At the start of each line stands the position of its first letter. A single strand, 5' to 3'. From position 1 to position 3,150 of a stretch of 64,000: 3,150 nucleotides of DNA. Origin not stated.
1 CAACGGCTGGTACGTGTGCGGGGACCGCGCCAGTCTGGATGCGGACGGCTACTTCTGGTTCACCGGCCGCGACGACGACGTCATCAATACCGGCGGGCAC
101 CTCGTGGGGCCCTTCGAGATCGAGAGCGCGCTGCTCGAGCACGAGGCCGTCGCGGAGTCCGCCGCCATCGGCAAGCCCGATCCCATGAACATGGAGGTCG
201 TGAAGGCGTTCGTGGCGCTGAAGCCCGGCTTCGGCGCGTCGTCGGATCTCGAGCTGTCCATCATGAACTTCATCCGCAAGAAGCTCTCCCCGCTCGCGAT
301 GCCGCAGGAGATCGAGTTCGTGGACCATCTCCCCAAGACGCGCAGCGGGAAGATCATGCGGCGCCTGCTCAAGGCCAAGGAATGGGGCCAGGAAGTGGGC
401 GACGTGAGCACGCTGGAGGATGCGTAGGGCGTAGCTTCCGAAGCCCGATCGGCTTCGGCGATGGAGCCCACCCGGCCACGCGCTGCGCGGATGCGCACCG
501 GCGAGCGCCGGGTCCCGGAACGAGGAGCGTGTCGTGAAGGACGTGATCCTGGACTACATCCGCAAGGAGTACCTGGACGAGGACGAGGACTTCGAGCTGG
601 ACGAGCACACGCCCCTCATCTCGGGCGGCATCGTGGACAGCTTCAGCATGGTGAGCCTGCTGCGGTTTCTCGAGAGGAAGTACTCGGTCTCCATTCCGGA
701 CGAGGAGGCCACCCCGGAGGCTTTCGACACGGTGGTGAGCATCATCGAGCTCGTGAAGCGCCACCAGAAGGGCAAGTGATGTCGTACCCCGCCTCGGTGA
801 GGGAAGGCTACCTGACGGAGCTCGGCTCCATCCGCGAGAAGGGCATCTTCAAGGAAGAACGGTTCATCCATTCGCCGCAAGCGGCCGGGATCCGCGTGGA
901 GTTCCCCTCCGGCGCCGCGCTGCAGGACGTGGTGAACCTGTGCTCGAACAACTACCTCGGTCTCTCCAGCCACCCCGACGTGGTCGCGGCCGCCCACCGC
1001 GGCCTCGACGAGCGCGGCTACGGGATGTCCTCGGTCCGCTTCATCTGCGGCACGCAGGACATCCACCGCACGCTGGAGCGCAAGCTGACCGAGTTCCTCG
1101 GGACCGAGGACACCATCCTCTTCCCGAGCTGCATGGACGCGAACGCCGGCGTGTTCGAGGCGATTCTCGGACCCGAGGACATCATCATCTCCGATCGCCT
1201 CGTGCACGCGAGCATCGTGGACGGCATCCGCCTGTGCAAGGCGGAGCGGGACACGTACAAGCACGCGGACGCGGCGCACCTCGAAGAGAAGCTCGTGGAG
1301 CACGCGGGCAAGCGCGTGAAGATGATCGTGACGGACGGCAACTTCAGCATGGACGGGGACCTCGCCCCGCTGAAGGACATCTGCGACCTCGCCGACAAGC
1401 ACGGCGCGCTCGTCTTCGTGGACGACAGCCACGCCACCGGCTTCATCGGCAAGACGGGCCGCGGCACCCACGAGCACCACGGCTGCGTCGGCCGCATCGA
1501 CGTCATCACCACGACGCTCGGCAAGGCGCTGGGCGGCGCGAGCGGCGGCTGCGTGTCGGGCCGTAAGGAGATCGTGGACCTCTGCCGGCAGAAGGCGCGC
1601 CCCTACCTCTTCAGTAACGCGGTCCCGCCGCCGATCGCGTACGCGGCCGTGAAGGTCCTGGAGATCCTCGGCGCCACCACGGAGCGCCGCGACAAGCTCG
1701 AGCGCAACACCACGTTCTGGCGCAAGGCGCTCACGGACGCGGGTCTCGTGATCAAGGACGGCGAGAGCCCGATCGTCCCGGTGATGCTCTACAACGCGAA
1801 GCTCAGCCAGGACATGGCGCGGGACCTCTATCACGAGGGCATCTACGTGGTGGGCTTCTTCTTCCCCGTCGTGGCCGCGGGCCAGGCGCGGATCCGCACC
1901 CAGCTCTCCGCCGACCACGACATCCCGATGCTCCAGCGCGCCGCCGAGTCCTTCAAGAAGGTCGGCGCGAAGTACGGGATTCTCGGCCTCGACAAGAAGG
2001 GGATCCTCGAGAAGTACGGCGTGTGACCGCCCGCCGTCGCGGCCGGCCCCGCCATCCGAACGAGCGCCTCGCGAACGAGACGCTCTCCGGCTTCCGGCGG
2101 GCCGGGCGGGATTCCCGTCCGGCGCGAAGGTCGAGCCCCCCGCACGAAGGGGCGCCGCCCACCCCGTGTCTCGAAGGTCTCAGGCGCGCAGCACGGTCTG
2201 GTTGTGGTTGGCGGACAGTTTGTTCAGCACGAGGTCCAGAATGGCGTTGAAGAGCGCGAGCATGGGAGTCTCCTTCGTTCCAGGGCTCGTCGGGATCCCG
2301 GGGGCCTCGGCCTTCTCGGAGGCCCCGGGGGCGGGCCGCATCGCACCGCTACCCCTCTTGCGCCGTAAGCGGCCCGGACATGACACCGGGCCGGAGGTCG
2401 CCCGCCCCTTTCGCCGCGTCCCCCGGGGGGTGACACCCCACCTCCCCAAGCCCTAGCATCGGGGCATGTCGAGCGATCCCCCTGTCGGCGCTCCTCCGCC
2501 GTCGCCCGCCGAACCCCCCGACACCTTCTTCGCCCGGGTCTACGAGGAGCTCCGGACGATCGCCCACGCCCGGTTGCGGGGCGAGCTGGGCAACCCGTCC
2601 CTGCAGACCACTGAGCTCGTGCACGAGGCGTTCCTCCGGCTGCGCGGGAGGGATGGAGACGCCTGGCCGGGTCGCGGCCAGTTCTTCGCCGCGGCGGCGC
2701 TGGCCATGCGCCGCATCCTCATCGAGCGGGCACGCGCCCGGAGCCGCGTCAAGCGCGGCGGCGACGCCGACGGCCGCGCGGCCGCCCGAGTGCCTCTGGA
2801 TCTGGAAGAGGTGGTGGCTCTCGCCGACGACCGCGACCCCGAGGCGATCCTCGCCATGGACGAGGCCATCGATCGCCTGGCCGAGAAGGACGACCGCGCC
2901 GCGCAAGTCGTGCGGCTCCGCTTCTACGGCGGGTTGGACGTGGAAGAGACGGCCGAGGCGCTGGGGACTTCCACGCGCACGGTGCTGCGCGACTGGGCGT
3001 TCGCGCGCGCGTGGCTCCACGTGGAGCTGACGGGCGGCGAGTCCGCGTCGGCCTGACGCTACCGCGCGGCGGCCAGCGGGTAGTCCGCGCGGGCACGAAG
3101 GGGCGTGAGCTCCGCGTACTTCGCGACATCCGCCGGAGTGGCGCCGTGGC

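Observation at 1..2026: Translationally coupled acyl-adenylate ligase / dedicated ACP / Kbl-like 2-oxoamine synthase module (sphingolipid-like amino-lipid synthesis?)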

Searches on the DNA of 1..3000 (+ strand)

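Call 61: search_rna_families(sources=[L088, L007, L041, L057, L022, L059, L049, L029, L035], threshold=gathering)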
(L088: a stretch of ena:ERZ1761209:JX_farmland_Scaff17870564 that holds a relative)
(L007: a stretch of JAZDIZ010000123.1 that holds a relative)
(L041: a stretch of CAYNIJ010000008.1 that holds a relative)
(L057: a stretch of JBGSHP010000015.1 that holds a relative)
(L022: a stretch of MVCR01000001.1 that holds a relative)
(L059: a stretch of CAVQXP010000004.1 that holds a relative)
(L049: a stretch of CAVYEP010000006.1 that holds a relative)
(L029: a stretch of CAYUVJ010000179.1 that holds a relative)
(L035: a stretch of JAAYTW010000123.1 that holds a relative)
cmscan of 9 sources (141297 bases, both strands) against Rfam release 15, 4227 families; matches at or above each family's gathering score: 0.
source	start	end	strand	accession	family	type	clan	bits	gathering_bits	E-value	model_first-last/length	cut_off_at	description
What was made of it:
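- Tried and rejected: None was found (call 61).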

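Call 62: search_rna_families(source=window, start=1, end=3000, threshold=evalue, max_evalue=1)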
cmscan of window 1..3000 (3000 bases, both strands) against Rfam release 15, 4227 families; matches with E-value up to 1: 1.
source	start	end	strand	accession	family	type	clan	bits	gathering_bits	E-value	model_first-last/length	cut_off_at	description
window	1612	1689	-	RF02873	AS-traI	Gene; antisense;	-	22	99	0.66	1-77/77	no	Antisense to traI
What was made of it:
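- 428..533 (+): Ligase-ACP spacer (106 nt) holding the 8-bp hairpin at 438-458. No Rfam match (call 62).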

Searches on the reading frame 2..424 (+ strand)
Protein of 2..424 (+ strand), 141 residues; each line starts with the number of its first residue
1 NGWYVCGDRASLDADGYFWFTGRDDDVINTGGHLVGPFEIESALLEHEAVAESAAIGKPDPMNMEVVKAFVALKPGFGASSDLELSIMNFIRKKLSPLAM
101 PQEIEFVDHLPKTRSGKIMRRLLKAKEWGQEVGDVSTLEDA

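Call 3: search_protein_families(library=ncbifam, proteins=[window:2-424:+], max_evalue=0.01)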
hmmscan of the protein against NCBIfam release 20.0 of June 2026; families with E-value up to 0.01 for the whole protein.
window:2-424:+ (141 aa): 91 families (the best 25 are shown)
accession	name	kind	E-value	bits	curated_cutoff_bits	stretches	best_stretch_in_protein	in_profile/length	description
NF003313.0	PRK04319.1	equivalog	4.1e-66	223.4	729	1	1-140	435-574/574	acetate--CoA ligase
NF001208.0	PRK00174.1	subfamily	1.3e-46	159.2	657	1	2-140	495-634/649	acetate--CoA ligase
TIGR02188.1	Ac_CoA_lig_AcsA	equivalog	1.5e-46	158.9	724.95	1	2-140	479-619/629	acetate--CoA ligase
NF047394.1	AcylCoAsynMbcS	equivalog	1.9e-41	142.3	850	1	2-128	395-521/525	acyl-CoA synthetase MbcS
NF004837.0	PRK06187.1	subfamily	1.1e-34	119.6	476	1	1-130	399-525/531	long-chain-fatty-acid--CoA ligase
NF005714.0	PRK07529.1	subfamily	4.8e-32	111.1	632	1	2-132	453-581/640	acyl-CoA synthetase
NF007815.0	PRK10524.1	equivalog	7.2e-32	110.7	955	1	4-140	475-616/629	propionate--CoA ligase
NF006182.0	PRK08316.1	subfamily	7.9e-30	103.8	663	1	1-126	394-516/523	fatty acyl-CoA synthetase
TIGR02262.1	benz_CoA_lig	subfamily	1.3e-29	103.3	375.25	1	2-124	384-506/508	benzoate-CoA ligase family protein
NF006181.0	PRK08314.1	subfamily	5.2e-27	94.3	705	1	4-130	432-557/563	long-chain-fatty-acid--CoA ligase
TIGR02316.1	propion_prpE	equivalog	2.8e-26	92.3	827.4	1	6-140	476-615/628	propionate--CoA ligase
NF005220.0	PRK06710.1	equivalog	6.6e-26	90.5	1116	1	1-127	430-553/563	long-chain-fatty-acid--CoA ligase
NF009233.0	PRK12583.1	subfamily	4.8e-24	84.7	832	1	1-123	427-546/558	fatty acid CoA ligase family protein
NF005858.0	PRK07787.1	subfamily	6.8e-24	84.1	575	1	1-125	350-470/471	acyl-CoA synthetase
NF006020.0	PRK08162.1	subfamily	1.6e-23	82.9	677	1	1-125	416-536/545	acyl-CoA synthetase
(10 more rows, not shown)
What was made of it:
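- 2..427 (+): 3' end (141 codons plus TAG) of an Acs-type adenylate-forming ligase. The gene runs off the left edge of the window; orthologues are 567-571 aa. The last 140 residues score 223 bits on NF003313 acetate--CoA ligase (call 3).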

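Call 4: search_protein_families(library=pfam, proteins=[window:2-424:+], max_evalue=0.01)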
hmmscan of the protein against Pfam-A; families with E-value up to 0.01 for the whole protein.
window:2-424:+ (141 aa): 1 family
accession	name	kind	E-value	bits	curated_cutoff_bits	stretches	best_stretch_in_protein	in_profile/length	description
PF13193.12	AMP-binding_C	-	3.1e-24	86.1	24.5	1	39-117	1-76/76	AMP-binding enzyme C-terminal domain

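Call 72: search_protein_representatives(protein=window:2-424:+)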
Query: 141 residues. Proteins with E-value up to 0.001 (for the whole library): 90764; up to 1e-10: 25865; up to 1e-30: 472. The best 150 are listed.
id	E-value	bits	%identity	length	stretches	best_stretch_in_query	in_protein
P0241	2.0e-76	271.2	36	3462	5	2-129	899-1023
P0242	7.3e-74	262.9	84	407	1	1-140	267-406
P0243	3.5e-69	247.7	80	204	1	2-139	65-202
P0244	4.5e-69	247.4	57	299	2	1-139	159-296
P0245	2.1e-68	245.2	81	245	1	4-140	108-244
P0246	1.2e-55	203.8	31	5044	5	4-128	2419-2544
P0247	1.4e-54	200.4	36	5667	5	4-124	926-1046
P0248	3.3e-54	199.2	32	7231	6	4-132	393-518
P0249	5.8e-53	195.1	31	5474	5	4-127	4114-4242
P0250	8.3e-51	188.2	30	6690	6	4-128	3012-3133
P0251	9.8e-51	187.9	30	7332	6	4-126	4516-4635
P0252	1.4e-50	187.4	28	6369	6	4-129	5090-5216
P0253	1.5e-50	187.4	30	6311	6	4-127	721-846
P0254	1.9e-50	187.0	63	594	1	2-139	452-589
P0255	7.6e-50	185.0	63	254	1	2-140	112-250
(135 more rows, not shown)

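Call 77: find_related_loci(query=A3, collection=metagenome_contigs, flank=5000)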
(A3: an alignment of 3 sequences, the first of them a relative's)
Query A3 (555 aa) in metagenome_contigs; peptide patterns used: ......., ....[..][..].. (x = any residue, [..] = any of these).
600 stretches matched a pattern (row limit reached: there are more); 593 encode a relative of the query (tblastn E <= 1e-3); the best 80 are kept; 80 distinct loci.
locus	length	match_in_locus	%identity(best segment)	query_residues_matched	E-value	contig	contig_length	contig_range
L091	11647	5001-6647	50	4-554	0e+0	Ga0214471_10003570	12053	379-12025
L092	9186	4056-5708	50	4-554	0e+0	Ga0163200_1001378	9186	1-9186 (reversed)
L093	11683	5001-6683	48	1-554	0e+0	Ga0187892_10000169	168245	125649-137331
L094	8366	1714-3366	51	4-554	0e+0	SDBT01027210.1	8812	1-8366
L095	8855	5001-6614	49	17-554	4e-177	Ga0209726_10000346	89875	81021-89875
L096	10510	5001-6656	49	3-554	3e-177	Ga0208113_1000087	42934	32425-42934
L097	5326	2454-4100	50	4-554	2e-180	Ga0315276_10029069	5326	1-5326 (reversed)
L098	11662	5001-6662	49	4-554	6e-178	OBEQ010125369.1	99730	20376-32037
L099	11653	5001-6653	48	4-554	4e-175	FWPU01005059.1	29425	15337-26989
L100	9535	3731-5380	47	3-554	3e-174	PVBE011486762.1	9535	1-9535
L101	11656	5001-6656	48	3-554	5e-174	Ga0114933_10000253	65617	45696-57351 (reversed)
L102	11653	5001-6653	47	2-554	6e-174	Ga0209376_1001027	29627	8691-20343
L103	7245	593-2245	47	3-554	3e-174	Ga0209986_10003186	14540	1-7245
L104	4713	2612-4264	47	2-554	1e-178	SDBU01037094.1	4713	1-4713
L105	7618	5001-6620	47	17-554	5e-173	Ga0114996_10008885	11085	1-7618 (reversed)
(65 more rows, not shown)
